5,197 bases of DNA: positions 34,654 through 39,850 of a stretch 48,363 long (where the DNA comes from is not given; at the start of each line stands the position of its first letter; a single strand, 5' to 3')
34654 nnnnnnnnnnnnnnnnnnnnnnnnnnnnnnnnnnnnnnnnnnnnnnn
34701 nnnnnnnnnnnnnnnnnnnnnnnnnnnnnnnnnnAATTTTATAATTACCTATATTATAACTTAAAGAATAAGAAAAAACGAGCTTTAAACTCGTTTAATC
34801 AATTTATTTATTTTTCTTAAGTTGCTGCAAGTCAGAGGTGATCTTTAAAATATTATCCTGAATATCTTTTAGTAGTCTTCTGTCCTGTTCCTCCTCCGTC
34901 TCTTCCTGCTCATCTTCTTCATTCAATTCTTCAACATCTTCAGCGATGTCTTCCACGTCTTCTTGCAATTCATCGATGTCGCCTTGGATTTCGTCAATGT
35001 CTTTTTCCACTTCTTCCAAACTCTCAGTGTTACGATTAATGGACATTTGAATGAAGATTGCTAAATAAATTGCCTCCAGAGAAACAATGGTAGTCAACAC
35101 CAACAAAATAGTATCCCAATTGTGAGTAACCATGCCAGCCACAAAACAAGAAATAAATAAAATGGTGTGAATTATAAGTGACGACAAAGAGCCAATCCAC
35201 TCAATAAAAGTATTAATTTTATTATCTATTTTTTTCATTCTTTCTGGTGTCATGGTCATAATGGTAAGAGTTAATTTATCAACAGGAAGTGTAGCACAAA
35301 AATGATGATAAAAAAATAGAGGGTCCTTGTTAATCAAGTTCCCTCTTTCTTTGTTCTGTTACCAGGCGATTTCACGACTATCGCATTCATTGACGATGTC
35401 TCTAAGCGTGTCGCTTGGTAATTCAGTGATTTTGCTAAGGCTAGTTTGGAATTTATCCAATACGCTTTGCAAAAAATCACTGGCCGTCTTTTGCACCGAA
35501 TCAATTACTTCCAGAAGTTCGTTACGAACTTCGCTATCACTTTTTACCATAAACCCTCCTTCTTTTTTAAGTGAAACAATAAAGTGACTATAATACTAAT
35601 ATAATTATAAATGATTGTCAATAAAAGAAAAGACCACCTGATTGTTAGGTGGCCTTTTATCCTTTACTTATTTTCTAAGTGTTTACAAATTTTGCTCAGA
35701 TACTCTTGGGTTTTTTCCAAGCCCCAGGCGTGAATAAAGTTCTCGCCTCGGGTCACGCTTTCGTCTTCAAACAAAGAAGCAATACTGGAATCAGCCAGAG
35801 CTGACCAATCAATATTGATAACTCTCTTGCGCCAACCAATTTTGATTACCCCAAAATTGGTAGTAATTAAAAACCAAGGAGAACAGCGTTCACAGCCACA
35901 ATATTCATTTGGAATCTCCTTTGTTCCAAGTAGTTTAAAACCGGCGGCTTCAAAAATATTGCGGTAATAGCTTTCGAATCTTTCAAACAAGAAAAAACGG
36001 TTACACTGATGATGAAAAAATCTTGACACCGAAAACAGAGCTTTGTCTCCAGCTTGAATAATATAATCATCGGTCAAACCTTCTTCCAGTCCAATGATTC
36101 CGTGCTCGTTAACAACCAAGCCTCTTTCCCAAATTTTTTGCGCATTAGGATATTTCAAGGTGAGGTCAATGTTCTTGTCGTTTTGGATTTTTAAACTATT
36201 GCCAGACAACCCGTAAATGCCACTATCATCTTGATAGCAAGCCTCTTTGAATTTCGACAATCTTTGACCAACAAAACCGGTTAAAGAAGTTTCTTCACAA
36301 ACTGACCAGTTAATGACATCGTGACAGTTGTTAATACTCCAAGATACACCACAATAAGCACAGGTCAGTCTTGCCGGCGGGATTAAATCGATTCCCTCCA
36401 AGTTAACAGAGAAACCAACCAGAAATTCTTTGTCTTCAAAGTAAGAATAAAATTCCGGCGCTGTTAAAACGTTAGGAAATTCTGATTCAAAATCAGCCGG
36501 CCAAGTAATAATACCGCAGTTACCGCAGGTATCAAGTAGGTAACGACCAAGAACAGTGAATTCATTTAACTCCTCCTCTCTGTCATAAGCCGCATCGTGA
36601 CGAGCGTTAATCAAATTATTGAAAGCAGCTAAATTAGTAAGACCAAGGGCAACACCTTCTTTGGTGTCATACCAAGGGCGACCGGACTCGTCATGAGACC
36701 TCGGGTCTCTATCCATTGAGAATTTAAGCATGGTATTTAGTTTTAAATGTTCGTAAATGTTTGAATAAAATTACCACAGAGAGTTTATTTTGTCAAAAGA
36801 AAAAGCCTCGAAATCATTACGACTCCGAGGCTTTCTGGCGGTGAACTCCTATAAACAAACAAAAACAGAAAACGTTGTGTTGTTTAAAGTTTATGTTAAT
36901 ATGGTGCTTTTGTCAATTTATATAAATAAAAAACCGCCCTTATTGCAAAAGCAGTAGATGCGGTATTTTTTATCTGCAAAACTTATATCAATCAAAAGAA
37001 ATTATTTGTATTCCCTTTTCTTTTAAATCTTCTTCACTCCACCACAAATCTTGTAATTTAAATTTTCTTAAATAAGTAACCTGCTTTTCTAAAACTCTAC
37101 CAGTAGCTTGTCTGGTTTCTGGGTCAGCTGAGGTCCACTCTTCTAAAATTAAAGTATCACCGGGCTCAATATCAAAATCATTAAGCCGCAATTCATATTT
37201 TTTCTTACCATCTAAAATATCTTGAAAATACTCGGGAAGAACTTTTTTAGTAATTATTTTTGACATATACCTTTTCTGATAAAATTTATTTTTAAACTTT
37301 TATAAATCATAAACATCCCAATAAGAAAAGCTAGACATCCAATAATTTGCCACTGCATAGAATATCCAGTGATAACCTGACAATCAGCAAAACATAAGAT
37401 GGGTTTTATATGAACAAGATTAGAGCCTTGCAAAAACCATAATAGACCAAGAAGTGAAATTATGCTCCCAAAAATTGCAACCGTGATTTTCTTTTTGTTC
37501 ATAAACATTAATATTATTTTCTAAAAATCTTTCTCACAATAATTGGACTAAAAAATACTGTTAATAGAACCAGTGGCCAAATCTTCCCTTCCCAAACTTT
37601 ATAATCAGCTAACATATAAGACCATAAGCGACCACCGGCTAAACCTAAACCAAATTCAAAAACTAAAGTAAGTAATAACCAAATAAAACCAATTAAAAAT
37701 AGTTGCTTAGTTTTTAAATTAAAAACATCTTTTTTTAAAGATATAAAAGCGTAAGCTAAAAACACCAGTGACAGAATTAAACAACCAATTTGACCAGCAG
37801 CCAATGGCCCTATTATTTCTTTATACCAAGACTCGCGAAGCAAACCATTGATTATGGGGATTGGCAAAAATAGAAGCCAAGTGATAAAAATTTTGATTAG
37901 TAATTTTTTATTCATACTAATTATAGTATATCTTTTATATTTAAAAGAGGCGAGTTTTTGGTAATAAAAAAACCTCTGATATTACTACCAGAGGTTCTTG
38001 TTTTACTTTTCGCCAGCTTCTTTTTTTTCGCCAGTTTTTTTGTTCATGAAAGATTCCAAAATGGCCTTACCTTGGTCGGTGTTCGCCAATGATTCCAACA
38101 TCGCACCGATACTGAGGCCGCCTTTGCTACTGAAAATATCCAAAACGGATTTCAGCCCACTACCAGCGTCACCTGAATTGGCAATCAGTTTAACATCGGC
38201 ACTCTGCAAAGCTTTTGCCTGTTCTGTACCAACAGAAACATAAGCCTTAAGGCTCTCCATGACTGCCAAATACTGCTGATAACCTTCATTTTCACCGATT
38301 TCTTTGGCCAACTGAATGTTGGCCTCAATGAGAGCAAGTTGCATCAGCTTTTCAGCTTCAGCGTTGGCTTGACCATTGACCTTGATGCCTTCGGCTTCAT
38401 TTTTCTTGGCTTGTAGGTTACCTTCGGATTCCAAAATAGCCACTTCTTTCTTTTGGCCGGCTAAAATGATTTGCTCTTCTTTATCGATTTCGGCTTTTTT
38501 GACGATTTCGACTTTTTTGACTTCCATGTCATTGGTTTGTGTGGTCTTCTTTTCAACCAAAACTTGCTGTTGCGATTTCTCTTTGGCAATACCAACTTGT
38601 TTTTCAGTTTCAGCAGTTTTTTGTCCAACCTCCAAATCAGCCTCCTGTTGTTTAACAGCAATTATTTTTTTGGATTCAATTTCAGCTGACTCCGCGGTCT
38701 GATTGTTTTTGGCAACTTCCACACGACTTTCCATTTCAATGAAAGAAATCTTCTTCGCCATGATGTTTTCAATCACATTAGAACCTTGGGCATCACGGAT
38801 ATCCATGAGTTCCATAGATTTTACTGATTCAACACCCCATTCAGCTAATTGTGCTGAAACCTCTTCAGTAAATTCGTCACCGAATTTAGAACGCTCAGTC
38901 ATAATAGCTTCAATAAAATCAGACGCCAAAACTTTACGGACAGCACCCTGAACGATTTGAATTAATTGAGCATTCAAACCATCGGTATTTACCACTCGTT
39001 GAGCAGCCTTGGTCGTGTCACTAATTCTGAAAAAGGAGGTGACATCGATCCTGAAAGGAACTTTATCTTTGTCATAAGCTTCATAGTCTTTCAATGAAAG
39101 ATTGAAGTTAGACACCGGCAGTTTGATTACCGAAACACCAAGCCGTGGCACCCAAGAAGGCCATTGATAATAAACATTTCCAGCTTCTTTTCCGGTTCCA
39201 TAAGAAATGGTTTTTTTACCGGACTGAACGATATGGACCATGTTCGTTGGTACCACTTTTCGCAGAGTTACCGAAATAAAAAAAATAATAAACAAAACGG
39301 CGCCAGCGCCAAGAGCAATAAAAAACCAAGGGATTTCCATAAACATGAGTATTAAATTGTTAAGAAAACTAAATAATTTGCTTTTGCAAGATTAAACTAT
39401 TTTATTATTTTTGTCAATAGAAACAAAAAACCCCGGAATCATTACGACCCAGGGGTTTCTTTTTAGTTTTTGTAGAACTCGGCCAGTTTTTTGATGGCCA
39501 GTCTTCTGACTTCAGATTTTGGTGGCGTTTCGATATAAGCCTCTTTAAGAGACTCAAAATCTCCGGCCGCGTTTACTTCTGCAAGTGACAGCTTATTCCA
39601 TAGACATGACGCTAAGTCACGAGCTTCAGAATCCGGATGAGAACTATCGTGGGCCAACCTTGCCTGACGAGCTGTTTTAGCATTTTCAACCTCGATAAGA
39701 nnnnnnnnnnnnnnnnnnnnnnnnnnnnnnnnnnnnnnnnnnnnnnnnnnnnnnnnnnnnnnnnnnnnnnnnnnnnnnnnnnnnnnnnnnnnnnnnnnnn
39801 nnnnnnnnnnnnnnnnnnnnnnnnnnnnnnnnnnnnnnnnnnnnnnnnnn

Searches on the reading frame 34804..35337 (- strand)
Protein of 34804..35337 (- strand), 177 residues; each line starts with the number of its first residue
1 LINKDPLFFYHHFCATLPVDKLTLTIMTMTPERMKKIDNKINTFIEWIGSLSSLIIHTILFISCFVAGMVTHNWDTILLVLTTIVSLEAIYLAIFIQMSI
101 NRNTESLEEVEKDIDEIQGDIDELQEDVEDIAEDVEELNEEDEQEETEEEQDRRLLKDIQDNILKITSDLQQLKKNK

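Call 10: search_protein_families(library=pfam, proteins=[window:34804-35337:-], max_evalue=0.01)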
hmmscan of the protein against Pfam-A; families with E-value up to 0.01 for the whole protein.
window:34804-35337:- (177 aa): 11 families
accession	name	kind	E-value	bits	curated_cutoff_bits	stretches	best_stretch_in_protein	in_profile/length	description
PF06210.16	DUF1003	-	2.5e-06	28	27.4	1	49-148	2-102/103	Protein of unknown function (DUF1003)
PF06103.16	DUF948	-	5e-05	23.8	37.2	1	84-141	5-62/89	Bacterial protein of unknown function (DUF948)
PF01608.23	I_LWEQ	-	5.3e-05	23.8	27.5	1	83-175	47-140/151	I/LWEQ domain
PF04108.17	ATG17_like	-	0.00029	20.9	43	1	107-174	118-193/355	Autophagy protein ATG17-like domain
PF01594.21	AI-2E_transport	-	0.0013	18.5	34.3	1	77-168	53-138/327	AI-2E family transporter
PF12725.13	DUF3810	-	0.0023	17.8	28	1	55-174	29-148/311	Protein of unknown function (DUF3810)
PF17675.6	APG6_N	-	0.0049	17.7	45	1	98-174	46-122/132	Apg6 coiled-coil region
PF11932.13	DUF3450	-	0.005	16.6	32.6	1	90-175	14-93/241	Protein of unknown function (DUF3450)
PF04977.20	DivIC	-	0.0057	16.9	28.9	1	93-145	5-58/80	Septum formation initiator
PF24073.1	DUF7365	-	0.008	16.7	27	1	51-141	9-100/101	Coiled-coil region of unknown function (DUF7365)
PF05508.16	Ran-binding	-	0.008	15.8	25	0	94-163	66-139/304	RanGTP-binding protein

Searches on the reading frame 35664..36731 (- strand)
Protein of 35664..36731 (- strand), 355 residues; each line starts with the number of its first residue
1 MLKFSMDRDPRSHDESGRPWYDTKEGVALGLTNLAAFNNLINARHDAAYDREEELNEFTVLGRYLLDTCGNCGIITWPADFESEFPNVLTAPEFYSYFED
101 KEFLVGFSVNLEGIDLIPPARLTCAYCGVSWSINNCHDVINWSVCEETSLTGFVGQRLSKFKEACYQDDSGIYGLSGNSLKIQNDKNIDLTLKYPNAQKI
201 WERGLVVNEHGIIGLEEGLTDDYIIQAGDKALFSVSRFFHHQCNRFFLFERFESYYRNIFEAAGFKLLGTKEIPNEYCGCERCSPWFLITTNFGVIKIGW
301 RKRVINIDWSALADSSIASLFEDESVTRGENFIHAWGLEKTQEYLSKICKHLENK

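Call 10: search_protein_families(library=pfam, proteins=[window:35664-36731:-], max_evalue=0.01)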
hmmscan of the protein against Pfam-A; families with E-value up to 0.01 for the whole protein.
window:35664-36731:- (355 aa): 0 families

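Call 35: find_homologous_proteins(query=window:35664-36731:-, max_evalue=1e-10)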
Query window:35664-36731:- (355 aa): 163 proteins with E <= 1e-10 among 2286 candidates; the best 120 are listed.
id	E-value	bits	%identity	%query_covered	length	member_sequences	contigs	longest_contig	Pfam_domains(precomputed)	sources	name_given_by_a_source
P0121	4.8e-248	840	100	100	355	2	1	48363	-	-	-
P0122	1.6e-109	384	50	98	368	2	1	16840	-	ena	-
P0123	3.4e-109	383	50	98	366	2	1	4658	-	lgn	-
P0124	2.2e-107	377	50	98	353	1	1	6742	-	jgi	jgi:hypothetical protein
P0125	7.0e-107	376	49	98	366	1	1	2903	-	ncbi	-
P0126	1.9e-103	364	47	100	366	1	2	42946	-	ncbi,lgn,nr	ncbi:MAG: hypothetical protein PHT40_03805 [Patescibacteria group bacterium]|nr:hypothetical protein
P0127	3.7e-103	364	48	98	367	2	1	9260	-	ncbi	-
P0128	8.4e-102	359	46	98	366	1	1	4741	-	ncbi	-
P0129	6.8e-101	356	46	98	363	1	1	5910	-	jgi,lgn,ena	-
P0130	1.3e-99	352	45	99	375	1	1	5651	-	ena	-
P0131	7.9e-98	346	47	98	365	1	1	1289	-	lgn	-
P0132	1.4e-96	342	45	99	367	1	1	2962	-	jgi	jgi:hypothetical protein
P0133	2.6e-96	341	46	98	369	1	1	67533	-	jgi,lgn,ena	-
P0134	2.7e-96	341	45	99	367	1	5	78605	-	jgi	jgi:hypothetical protein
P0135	3.8e-96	340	45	99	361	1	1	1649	-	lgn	-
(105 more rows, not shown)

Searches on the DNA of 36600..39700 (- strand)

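Call 8: search_rna_families(source=window, start=36600, end=39700, threshold=evalue, max_evalue=10)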
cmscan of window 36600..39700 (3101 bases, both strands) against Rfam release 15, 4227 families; matches with E-value up to 10: 17.
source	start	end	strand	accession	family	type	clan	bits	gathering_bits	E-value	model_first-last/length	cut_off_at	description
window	36764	36867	-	RF01770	rimP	Cis-reg; leader;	-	29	47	0.061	1-102/102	no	Gammaprotebacteria rimP leader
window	37917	38004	-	RF02900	AaHKsRNA82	Gene; sRNA;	-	29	51.4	0.11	1-81/81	no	Aggregatibacter sRNA 82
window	36793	36836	-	RF00489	ctRNA_p42d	Gene; antisense;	-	28.6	50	0.0019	1-46/46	no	ctRNA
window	36794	36890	-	RF04312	trpB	Cis-reg;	-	28.5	59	0.38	1-107/107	no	trpB ncRNA motif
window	39422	39525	-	RF00514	His_leader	Cis-reg; leader;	-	25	49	0.37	1-126/126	no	Histidine operon leader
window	37961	38039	-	RF02074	STnc240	Gene; sRNA;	-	23.8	55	2.1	1-77/77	no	Enterobacterial sRNA STnc240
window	37928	38006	+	RF02064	STnc370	Gene; sRNA;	-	22.8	54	8.5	1-71/71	no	Enterobacterial sRNA STnc370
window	39340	39464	+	RF00514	His_leader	Cis-reg; leader;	-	22.3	49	1.3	1-126/126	no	Histidine operon leader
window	39423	39536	-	RF00506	Thr_leader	Cis-reg; leader;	-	19.1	55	2.4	1-118/118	no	Threonine operon leader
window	38275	38356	-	RF00188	SNORD103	Gene; snRNA; snoRNA; CD-box;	-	19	45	2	1-83/83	no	Small nucleolar RNA SNORD103/SNORD85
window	36699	36794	-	RF01749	pan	Cis-reg;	-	18.8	36.2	6.4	1-92/92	no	pan motif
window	39156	39215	+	RF00135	snoZ223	Gene; snRNA; snoRNA; CD-box;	CL00051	18.6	45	6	1-94/94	no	Small nucleolar RNA Z223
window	36885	37020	-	RF01220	snoR104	Gene; snRNA; snoRNA; HACA-box;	-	18.6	40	7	1-118/118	no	Small nucleolar RNA snoR104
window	36797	36922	-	RF00506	Thr_leader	Cis-reg; leader;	-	17.4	55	6.1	1-118/118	no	Threonine operon leader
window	39309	39335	+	RF00522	PreQ1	Cis-reg; riboswitch;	-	15.7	39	8.9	1-45/45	no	PreQ1 (pre queuosine) riboswitch aptamer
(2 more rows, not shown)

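Call 45: build_rna_model(alignment_id=A4, structure=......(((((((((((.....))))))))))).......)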
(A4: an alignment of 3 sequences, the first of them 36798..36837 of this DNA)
Model R1 built from alignment A4 (3 sequences, 40 columns); structure: as given.
model positions 36; base pairs 11; branch points 0; effective number of sequences 3; information 1.061 bits per position. Calibrated on 0.2 Mb of random sequence (short: E-values are rough).
structure used (alignment columns):
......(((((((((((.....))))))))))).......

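Call 46: search_with_rna_model(model_id=R1, source=window, filters=off, max_evalue=10, show_alignments=4)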
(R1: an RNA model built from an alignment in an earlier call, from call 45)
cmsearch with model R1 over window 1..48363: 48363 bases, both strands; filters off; matches with E-value up to 10: 63.
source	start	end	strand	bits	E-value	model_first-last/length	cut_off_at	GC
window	39425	39460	-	54.3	2.1e-14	1-36/36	no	0.47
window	36800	36835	-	52.6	7.8e-14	1-36/36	no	0.44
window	36801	36836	+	30.1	1.1e-06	1-36/36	no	0.44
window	37967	37999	-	27.1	9.9e-06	1-36/36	no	0.33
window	39426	39461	+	26.5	1.6e-05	1-36/36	no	0.47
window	19398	19422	-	19.6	0.0026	1-36/36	no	0.32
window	41338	41370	-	19.4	0.0028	1-36/36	no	0.27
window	20478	20508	+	18.1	0.0072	1-36/36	no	0.39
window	20477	20507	-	17.7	0.01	1-36/36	no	0.39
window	21716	21740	+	17.6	0.011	1-36/36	no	0.32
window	21715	21739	-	17.3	0.013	1-36/36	no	0.32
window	22287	22318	+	16.1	0.033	1-36/36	no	0.19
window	6374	6404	+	16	0.035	1-36/36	no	0.29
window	6373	6403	-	15.9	0.039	1-36/36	no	0.29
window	15167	15197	-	15.7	0.043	1-36/36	no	0.39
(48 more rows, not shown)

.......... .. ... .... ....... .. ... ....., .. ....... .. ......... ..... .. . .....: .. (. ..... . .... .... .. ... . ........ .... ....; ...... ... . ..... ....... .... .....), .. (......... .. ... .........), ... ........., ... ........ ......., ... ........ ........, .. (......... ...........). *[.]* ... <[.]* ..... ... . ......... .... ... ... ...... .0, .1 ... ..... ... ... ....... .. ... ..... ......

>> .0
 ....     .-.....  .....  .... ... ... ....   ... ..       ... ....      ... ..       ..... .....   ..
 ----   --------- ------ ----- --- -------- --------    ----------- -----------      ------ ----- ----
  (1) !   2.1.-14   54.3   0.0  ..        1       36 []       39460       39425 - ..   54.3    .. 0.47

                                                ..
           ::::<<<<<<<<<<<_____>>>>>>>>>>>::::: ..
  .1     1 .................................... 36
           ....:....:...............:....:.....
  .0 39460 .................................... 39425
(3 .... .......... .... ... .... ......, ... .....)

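Call 47: search_with_rna_model(model_id=R1, sources=[L002, L006, L159, L160, L161, L162, L163, L165, L168, L169, L170, L171, L173, L176, L177, L185, L188, L189, L194, L195, L198, L200, L202, L203, L205, L206, L207, L208, L209, L210, L211, L212, L214, L215, L216, L218, L221, L224], max_evalue=1, show_alignments=5)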
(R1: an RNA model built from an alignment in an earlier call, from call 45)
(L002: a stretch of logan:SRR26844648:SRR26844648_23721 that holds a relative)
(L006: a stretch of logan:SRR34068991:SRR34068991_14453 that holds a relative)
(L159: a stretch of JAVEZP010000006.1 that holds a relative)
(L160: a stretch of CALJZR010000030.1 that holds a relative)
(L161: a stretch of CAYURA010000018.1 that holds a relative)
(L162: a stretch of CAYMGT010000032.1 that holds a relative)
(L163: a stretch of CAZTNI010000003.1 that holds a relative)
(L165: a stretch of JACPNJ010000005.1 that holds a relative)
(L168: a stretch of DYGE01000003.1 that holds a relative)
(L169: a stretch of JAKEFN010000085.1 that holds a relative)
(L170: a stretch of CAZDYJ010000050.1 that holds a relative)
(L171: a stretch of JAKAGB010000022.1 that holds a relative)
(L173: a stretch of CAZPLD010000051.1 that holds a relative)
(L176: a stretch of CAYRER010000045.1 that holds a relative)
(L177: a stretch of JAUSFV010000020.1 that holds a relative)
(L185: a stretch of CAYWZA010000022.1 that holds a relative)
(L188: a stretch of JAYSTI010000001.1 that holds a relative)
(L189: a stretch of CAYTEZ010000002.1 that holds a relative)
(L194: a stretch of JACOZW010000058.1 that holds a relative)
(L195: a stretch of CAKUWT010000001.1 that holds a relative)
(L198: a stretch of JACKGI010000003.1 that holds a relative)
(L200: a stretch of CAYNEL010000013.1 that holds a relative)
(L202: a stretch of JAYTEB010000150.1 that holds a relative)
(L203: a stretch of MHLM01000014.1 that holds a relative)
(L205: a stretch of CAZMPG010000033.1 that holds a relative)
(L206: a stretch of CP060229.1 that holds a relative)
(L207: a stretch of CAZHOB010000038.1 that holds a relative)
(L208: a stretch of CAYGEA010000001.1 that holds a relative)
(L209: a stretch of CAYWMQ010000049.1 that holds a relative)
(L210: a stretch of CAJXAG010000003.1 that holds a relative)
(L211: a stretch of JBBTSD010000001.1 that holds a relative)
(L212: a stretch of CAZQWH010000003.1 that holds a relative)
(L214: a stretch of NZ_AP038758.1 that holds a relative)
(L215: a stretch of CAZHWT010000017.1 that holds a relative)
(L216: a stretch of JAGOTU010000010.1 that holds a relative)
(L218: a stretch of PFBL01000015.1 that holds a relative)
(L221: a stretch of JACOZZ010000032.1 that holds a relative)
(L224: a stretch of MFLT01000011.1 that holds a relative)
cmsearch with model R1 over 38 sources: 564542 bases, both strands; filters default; matches with E-value up to 1: 34.
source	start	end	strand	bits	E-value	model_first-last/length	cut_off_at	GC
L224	11347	11381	+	29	3e-05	1-36/36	no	0.54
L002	8577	8613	+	28.5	4.2e-05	1-36/36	no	0.3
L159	10898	10927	+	27.2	0.00011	1-36/36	no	0.43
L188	14738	14762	+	24.8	0.00066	1-36/36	no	0.52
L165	9740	9782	-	24.4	0.00084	1-36/36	no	0.67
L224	18395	18427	+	24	0.0011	1-36/36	no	0.42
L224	18394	18426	-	23.7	0.0014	1-36/36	no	0.42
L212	17249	17282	-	23.1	0.0023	1-36/36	no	0.44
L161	950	983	-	22.4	0.0037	1-36/36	no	0.5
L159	10897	10926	-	22.4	0.0038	1-36/36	no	0.43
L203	3526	3553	+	22.3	0.0041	1-36/36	no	0.46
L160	12681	12714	+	21.2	0.009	1-36/36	no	0.35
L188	15147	15173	-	21.1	0.0096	1-36/36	no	0.56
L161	951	984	+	21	0.01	1-36/36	no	0.5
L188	15148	15174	+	21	0.011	1-36/36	no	0.56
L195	11390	11420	+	20.7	0.013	5-36/36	no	0.65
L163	20415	20449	+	20.1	0.021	1-36/36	no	0.63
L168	17594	17621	+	19.9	0.024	1-36/36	no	0.5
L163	12143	12170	-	19.3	0.037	1-36/36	no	0.5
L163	12144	12171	+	19.1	0.043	1-36/36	no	0.5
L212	17250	17283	+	19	0.046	1-36/36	no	0.44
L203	13009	13034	+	18.6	0.062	1-36/36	no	0.38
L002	11355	11387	+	18.2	0.081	1-36/36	no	0.42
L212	11398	11430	+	17.8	0.11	1-36/36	no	0.61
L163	5597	5630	-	17.7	0.12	1-36/36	no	0.56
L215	1875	1907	+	17.3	0.16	1-36/36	no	0.64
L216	7410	7441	-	17.2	0.17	1-36/36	no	0.56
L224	19432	19469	-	17.1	0.18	1-36/36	no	0.61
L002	8576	8612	-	17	0.2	1-36/36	no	0.32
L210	11366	11398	+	16.6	0.26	1-36/36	no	0.42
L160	15822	15851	+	16.1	0.38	1-36/36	no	0.47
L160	12680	12713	-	15.6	0.54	1-36/36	no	0.35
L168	18556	18572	+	15.3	0.66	1-36/36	no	0.47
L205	1830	1870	+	15.3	0.67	1-36/36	no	0.59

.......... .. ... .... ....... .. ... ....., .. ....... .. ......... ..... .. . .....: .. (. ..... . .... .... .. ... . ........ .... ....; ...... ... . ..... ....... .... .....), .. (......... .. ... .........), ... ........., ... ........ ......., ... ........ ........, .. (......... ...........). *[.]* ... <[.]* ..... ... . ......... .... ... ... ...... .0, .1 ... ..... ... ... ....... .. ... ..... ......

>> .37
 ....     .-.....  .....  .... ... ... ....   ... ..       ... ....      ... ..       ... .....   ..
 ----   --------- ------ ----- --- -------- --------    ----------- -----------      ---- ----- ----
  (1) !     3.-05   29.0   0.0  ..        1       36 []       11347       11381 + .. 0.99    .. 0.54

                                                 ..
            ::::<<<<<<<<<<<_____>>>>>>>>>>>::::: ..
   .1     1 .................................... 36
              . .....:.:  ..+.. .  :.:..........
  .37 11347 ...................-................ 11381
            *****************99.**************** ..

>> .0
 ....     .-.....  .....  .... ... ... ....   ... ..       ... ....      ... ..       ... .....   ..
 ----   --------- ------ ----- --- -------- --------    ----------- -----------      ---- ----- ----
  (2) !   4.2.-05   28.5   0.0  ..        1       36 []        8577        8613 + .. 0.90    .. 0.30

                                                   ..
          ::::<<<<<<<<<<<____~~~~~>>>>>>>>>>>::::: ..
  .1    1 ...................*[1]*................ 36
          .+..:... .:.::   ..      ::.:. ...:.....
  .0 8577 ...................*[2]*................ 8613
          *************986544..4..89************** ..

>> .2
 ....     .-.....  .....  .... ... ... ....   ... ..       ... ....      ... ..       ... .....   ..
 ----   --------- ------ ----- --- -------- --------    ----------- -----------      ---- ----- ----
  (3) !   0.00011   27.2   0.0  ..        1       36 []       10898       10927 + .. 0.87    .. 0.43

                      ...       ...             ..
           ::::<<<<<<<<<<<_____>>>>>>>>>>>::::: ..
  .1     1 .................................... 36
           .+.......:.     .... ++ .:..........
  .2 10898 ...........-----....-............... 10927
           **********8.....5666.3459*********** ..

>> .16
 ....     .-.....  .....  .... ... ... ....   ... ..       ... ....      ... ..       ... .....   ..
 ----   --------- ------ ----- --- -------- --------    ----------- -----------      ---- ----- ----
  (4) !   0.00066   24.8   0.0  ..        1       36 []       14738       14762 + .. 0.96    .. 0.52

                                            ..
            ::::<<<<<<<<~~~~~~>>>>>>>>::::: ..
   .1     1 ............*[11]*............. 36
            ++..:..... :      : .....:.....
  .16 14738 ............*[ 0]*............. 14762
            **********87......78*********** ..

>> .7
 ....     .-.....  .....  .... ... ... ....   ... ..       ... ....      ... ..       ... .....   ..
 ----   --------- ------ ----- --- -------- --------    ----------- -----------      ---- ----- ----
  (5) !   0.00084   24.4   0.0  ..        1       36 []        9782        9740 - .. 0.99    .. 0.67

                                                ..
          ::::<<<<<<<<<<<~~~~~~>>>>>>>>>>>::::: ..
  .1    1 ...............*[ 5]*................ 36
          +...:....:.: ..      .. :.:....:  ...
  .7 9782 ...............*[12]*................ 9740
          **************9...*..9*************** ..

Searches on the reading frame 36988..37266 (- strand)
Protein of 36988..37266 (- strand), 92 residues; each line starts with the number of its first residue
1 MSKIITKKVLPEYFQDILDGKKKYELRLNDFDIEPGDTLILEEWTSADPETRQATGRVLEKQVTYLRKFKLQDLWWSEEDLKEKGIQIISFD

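Call 10: search_protein_families(library=pfam, proteins=[window:36988-37266:-], max_evalue=0.01)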
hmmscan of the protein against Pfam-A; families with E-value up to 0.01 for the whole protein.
window:36988-37266:- (92 aa): 2 families
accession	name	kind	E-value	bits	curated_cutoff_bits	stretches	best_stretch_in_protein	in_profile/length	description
PF12961.13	DUF3850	-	5.8e-14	52.5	22.9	1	5-72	2-69/77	Domain of unknown function (DUF3850)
PF04266.20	ASCH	-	9.2e-07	30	21.2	1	11-70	5-59/103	ASCH domain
